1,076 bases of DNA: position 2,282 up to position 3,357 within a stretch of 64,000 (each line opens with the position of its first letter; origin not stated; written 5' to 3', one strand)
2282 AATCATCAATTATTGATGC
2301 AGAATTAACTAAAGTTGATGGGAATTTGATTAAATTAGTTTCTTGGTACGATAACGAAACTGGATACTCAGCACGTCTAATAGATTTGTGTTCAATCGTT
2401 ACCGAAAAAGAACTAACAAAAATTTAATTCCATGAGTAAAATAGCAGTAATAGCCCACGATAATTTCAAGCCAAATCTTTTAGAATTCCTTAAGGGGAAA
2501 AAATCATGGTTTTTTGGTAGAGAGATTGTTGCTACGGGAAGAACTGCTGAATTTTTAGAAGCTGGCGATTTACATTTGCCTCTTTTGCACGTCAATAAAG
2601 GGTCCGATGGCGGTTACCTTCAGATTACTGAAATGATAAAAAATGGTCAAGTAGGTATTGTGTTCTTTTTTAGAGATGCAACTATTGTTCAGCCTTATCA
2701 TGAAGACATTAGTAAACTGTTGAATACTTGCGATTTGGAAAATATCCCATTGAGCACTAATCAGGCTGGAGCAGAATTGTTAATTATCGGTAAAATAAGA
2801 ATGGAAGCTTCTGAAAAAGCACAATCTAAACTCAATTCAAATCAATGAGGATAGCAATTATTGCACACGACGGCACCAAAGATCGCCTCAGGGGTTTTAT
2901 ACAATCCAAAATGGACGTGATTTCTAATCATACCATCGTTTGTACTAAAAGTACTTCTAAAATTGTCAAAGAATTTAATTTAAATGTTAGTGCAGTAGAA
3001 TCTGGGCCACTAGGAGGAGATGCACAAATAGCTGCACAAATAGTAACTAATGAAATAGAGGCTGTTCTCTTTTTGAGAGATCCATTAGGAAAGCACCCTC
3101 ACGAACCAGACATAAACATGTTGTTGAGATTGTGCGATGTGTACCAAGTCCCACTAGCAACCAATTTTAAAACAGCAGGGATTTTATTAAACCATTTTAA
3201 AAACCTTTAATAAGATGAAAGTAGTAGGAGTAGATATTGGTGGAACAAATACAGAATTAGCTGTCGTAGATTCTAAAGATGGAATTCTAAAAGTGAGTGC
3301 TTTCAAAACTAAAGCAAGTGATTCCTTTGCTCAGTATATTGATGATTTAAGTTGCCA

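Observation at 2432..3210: Tandem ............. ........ paralogs with complementary loss of active-site elements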

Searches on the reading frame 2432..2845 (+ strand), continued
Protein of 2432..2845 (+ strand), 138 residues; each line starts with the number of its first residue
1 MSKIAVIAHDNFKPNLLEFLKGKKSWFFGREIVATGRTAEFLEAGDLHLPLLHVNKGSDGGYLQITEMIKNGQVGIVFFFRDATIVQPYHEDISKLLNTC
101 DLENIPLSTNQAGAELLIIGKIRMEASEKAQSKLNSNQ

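Call 58: list_cluster_members(proteins=[P0229, P0236, P0266, P0319, P0224, P0225, P0291, P0221, P0080, P0065])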
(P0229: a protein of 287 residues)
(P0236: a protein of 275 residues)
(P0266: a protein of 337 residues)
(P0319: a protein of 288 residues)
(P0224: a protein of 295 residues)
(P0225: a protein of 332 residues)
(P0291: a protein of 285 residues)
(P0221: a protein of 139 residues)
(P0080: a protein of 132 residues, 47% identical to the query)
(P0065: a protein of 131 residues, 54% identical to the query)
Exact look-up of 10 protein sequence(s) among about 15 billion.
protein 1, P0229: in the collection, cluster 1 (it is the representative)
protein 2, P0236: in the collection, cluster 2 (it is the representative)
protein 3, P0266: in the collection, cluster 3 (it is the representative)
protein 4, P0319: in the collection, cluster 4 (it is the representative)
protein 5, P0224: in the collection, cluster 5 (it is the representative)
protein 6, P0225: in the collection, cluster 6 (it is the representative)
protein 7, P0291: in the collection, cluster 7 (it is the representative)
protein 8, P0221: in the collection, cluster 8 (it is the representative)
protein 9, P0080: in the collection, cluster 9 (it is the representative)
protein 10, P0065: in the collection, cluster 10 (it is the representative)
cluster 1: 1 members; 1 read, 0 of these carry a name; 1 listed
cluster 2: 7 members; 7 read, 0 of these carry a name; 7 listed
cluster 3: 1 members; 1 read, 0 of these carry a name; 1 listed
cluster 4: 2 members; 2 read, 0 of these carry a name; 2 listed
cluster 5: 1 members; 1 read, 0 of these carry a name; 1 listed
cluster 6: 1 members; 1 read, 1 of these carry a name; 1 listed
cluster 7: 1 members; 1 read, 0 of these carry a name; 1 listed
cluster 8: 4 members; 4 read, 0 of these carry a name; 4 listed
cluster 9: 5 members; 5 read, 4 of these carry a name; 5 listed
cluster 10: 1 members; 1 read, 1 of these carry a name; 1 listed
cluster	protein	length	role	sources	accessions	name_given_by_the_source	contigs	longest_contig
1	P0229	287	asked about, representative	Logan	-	-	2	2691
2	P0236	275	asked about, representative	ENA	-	-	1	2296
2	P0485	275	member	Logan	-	-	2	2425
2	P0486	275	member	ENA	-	-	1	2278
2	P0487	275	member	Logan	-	-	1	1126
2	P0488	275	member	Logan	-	-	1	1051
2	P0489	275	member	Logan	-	-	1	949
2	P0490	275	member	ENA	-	-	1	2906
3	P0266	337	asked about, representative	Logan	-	-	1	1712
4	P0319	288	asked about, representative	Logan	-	-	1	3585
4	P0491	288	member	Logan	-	-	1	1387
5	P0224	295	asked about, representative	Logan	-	-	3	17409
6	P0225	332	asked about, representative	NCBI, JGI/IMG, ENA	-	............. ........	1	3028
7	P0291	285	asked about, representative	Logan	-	-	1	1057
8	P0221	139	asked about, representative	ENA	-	-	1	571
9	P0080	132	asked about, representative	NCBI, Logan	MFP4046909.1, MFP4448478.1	MAG: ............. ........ [Bacteroidales bacterium]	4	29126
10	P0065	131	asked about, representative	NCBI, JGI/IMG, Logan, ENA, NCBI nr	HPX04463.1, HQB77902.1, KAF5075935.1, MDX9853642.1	MAG TPA: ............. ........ [Tenuifilaceae bacterium] | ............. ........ | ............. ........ [Tenuifilaceae bacterium]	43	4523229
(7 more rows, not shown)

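Call 61: search_solved_structures(query=A1, max_evalue=10, show_alignments=1)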
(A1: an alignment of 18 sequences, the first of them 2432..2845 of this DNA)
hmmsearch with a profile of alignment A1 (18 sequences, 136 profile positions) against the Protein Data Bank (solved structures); distinct sequences matched with E-value up to 10: 33.
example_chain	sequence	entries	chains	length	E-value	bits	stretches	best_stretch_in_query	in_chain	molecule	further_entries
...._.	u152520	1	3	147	1.6e-26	96.2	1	2-121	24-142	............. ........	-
6f2c_A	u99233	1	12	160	1.4e-25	93.2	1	3-118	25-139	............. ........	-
6phe_A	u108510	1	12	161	1.1e-23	87.1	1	2-118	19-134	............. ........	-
2x8w_A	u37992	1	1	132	1.8e-23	86.3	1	1-118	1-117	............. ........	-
2xw6_A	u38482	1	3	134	1.9e-23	86.3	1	1-118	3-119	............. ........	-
1wo8_A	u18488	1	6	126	5.5e-23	84.7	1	1-119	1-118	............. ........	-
1vmd_A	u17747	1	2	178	4e-22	81.9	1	2-131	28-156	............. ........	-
5h3l_A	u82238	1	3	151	8.5e-20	74.4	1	2-118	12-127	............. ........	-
1b93_A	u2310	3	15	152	1.9e-19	73.3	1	2-118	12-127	PROTEIN (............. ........) | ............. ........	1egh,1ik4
1s8a_A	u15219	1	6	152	1.5e-18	70.3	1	2-118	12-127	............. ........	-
1s89_A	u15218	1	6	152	1.7e-18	70.2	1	2-118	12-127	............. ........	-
2yvq_A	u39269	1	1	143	0.033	17.5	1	28-114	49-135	Carbamoyl-phosphate synthase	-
3vi6_A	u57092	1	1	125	0.12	15.6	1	32-81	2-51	60S ribosomal protein L30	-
9o3y_Lc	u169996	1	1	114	0.13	15.5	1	32-81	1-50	Large ribosomal subunit protein eL30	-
8q7z_Bc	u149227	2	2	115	0.13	15.5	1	32-81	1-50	Large ribosomal subunit protein eL30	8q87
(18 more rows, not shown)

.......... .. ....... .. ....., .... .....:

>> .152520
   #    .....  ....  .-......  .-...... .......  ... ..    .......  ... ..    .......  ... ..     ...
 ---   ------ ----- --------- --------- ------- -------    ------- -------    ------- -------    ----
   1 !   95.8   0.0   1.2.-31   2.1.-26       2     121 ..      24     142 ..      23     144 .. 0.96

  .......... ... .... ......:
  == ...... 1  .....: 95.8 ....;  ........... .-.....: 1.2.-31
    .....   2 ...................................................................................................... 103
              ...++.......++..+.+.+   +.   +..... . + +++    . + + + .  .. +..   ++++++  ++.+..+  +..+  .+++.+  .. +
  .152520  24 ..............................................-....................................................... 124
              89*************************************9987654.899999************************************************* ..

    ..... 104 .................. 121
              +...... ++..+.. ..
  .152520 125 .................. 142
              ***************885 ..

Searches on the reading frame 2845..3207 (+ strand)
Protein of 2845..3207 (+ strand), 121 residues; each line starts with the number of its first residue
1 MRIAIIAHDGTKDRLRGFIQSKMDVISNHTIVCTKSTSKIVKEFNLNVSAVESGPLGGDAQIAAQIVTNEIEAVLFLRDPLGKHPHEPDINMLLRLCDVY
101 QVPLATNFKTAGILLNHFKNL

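Call 3: search_protein_families(library=pfam, proteins=[window:2845-3207:+], max_evalue=0.01)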
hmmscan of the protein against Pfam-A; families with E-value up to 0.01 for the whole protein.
window:2845-3207:+ (121 aa): 1 family
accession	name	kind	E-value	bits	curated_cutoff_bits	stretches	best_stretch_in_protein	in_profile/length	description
PF02142.27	MGS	-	3e-11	43.7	24.1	1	28-106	13-94/94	MGS-like domain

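Call 4: search_protein_families(library=ncbifam, proteins=[window:2845-3207:+], max_evalue=0.01)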
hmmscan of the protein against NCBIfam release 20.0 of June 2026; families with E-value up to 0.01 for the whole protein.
window:2845-3207:+ (121 aa): 2 families
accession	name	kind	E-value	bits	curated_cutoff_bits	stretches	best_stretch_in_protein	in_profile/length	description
NF003559.0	PRK05234.1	equivalog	1.7e-42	144.6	84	1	1-117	6-123/145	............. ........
TIGR00160.1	MGSA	equivalog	1.6e-41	141.6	146.9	1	1-117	3-120/143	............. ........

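Call 6: search_solved_structures(query=window:2845-3207:+, max_evalue=1, show_alignments=2)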
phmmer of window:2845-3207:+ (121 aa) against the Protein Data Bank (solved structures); distinct sequences matched with E-value up to 1: 21.
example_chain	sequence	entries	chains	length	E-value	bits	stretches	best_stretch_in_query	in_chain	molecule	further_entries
6f2c_A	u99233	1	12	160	3.1e-31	111.3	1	1-116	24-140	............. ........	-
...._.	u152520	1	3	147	2e-29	105.5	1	2-119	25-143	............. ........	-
2x8w_A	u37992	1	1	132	5.4e-27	97.7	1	3-115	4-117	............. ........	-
2xw6_A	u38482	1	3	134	5.6e-27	97.6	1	3-115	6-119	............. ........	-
1wo8_A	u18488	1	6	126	1.7e-26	96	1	3-115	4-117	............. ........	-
5h3l_A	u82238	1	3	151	4.3e-25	91.6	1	2-115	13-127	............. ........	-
1b93_A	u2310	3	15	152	6.1e-24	87.8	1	2-116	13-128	PROTEIN (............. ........) | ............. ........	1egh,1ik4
1s89_A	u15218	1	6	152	6e-23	84.6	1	2-116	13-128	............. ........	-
1s8a_A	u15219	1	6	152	8.4e-23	84.2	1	2-116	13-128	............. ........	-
6phe_A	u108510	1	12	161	1.8e-22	83.1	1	3-116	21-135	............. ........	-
1vmd_A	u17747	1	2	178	3.4e-20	75.8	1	2-116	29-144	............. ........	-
8hsa_G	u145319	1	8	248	0.31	14.7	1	3-98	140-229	7-alpha-hydroxysteroid dehydrogenase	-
6yw5_OO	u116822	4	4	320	0.32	14.6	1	2-99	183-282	Ribosomal protein S15 | Related to ribosomal protein S15 (Mitochondrial)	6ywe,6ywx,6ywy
8hs6_A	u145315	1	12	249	0.65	13.7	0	4-98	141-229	7-alpha-hydroxysteroid dehydrogenase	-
8hs4_A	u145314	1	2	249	0.65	13.6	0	4-98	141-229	7-alpha-hydroxysteroid dehydrogenase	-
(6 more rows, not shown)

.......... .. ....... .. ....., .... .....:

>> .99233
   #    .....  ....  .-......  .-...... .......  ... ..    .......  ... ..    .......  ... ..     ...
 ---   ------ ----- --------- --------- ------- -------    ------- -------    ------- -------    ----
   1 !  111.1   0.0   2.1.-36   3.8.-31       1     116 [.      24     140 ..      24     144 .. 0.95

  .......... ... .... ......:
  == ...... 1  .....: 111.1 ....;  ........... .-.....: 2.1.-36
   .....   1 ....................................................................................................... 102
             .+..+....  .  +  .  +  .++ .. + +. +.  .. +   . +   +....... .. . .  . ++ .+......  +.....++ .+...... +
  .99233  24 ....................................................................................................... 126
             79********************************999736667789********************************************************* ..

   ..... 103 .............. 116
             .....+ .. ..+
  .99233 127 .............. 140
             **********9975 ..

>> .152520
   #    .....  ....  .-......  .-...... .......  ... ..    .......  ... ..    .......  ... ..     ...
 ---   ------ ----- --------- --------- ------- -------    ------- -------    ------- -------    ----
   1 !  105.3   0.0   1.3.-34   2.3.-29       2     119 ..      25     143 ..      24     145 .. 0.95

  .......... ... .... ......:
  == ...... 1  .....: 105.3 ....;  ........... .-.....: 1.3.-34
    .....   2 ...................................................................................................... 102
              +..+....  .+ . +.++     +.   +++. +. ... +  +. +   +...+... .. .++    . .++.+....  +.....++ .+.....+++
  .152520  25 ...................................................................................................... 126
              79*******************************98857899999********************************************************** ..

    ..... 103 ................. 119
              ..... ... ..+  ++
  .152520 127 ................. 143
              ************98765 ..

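Call 18: find_homologous_proteins(query=window:2845-3207:+, max_evalue=0.001)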
Query window:2845-3207:+ (121 aa): 4541 proteins with E <= 0.001 among 4548 candidates; the best 120 are listed.
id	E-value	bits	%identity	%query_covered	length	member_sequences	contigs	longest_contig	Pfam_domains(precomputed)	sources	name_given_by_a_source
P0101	1.1e-62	227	86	100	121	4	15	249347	PF02142.28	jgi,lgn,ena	jgi:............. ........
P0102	2.1e-62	226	85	98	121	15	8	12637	PF02142.28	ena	-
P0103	4.6e-61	222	84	98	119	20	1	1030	PF02142.28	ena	-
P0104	2.3e-60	220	82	98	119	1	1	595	PF02142.28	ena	-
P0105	6.6e-60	218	83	99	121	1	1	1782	PF02142.28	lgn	-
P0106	5.3e-58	212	83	100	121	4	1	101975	PF02142.28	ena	-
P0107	1.5e-57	211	81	98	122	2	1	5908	PF02142.28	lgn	-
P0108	1.7e-57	211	82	98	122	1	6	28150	PF02142.28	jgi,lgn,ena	jgi:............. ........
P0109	4.4e-57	209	81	98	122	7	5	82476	PF02142.28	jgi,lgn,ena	jgi:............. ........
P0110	6.2e-57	209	82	98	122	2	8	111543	PF02142.28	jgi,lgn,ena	jgi:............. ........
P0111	6.8e-57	209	81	99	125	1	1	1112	PF02142.28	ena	-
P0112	7.7e-57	208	80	98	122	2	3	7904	PF02142.28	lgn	-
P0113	8.6e-57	208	80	99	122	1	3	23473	PF02142.28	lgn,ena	-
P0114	2.1e-56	207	81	99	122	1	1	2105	PF02142.28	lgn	-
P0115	2.8e-56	207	79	99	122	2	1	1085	PF02142.28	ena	-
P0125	1.1e-45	173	70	100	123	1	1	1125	PF02142.28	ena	-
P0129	2.0e-36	143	59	100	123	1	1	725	PF02142.28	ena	-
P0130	4.6e-35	138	54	95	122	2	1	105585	PF02142.28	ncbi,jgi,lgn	-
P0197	1.2e-32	130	55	98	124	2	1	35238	PF02142.28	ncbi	ncbi:MAG: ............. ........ [Salibacteraceae bacterium]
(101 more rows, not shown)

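Call 37: find_encoding_contigs(protein=P0197, flank=6000, max_places=3)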
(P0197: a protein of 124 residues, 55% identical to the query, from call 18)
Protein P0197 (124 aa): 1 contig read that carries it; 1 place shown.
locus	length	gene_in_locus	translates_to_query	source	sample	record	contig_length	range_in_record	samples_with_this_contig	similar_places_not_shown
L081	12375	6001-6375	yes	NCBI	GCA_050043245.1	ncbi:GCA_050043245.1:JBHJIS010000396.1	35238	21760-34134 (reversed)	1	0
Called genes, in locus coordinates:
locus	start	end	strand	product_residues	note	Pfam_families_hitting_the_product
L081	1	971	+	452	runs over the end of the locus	PF05572:Peptidase_M43, PF00801:PKD (weak), PF18911:PKD_4, PF00801:PKD (weak), PF18911:PKD_4, PF18962:Por_Secre_tail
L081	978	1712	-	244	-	PF11380:Stealth_CR2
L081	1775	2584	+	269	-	PF20240:DUF6597, PF00165:HTH_AraC (weak), PF12833:HTH_18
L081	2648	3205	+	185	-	PF01872:RibD_C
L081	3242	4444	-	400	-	PF00034:Cytochrom_C (faint), PF03150:CCP_MauG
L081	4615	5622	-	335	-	-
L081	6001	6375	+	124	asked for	PF02142:MGS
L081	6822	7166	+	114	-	PF13620:CarboxypepD_reg, PF13715:CarbopepD_reg_2 (weak)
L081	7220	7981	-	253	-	PF23023:Anti-Pycsar_Apyc1, PF00753:Lactamase_B, PF12706:Lactamase_B_2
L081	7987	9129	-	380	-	PF00155:Aminotran_1_2 (weak), PF00266:Aminotran_5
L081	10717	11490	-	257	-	PF03372:Exo_endo_phos, PF14529:Exo_endo_phos_2 (faint)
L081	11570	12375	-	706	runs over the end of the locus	PF13181:TPR_8 (faint), PF00515:TPR_1 (faint), PF13424:TPR_12, PF13374:TPR_10 (faint), PF13176:TPR_7 (faint), PF13424:TPR_12, PF00512:HisKA (weak), PF02518:HATPase_c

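Call 38: find_encoding_contigs(protein=P0130, flank=6000, max_places=3)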
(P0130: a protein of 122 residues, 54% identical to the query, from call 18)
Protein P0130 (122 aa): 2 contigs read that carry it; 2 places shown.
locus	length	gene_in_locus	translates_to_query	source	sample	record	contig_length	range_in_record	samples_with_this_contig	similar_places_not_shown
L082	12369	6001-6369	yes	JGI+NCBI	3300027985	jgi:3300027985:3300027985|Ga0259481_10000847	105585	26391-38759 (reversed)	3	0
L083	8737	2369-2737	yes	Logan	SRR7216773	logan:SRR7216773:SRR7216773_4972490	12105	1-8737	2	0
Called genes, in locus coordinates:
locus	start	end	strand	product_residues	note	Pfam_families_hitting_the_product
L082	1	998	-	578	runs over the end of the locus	PF03553:Na_H_antiporter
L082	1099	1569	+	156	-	-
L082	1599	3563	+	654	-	PF00270:DEAD (weak), PF13307:Helicase_C_2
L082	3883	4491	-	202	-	PF01797:Y1_Tnp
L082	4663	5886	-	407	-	PF00890:FAD_binding_2 (weak), PF01134:GIDA (faint), PF01266:DAO (faint), PF01946:Thi4 (weak), PF03486:HI0933_like, PF07992:Pyr_redox_2, PF13738:Pyr_redox_3, PF22780:HI0933_like_1st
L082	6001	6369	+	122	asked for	PF02142:MGS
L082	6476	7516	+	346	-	PF04773:FecR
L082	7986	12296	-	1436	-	PF01869:BcrAD_BadFG, PF09989:DUF2229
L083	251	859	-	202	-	PF01797:Y1_Tnp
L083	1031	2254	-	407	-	PF00890:FAD_binding_2 (weak), PF01134:GIDA (faint), PF01266:DAO (faint), PF01946:Thi4 (weak), PF03486:HI0933_like, PF07992:Pyr_redox_2, PF13738:Pyr_redox_3, PF22780:HI0933_like_1st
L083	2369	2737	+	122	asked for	PF02142:MGS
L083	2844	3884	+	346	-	PF04773:FecR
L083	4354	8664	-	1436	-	PF01869:BcrAD_BadFG, PF09989:DUF2229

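Call 39: find_encoding_contigs(protein=P0125, flank=3000, max_places=3)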
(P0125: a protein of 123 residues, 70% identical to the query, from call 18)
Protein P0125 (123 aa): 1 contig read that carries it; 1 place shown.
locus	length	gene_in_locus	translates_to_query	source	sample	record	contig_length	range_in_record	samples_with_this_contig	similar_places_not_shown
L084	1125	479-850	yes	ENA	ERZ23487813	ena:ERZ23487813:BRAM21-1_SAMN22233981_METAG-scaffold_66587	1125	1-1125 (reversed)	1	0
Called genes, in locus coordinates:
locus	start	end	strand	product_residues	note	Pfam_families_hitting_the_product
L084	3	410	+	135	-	?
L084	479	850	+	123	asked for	PF02142:MGS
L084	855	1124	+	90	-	?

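Call 40: find_encoding_contigs(protein=P0129, flank=3000, max_places=3)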
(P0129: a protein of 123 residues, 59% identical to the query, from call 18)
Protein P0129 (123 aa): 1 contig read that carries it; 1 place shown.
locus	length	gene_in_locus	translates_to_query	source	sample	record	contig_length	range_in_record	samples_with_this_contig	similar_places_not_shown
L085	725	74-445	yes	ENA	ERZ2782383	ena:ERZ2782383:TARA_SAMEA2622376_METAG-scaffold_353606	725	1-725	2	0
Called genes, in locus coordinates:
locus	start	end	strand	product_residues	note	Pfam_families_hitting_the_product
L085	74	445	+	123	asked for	PF02142:MGS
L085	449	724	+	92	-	?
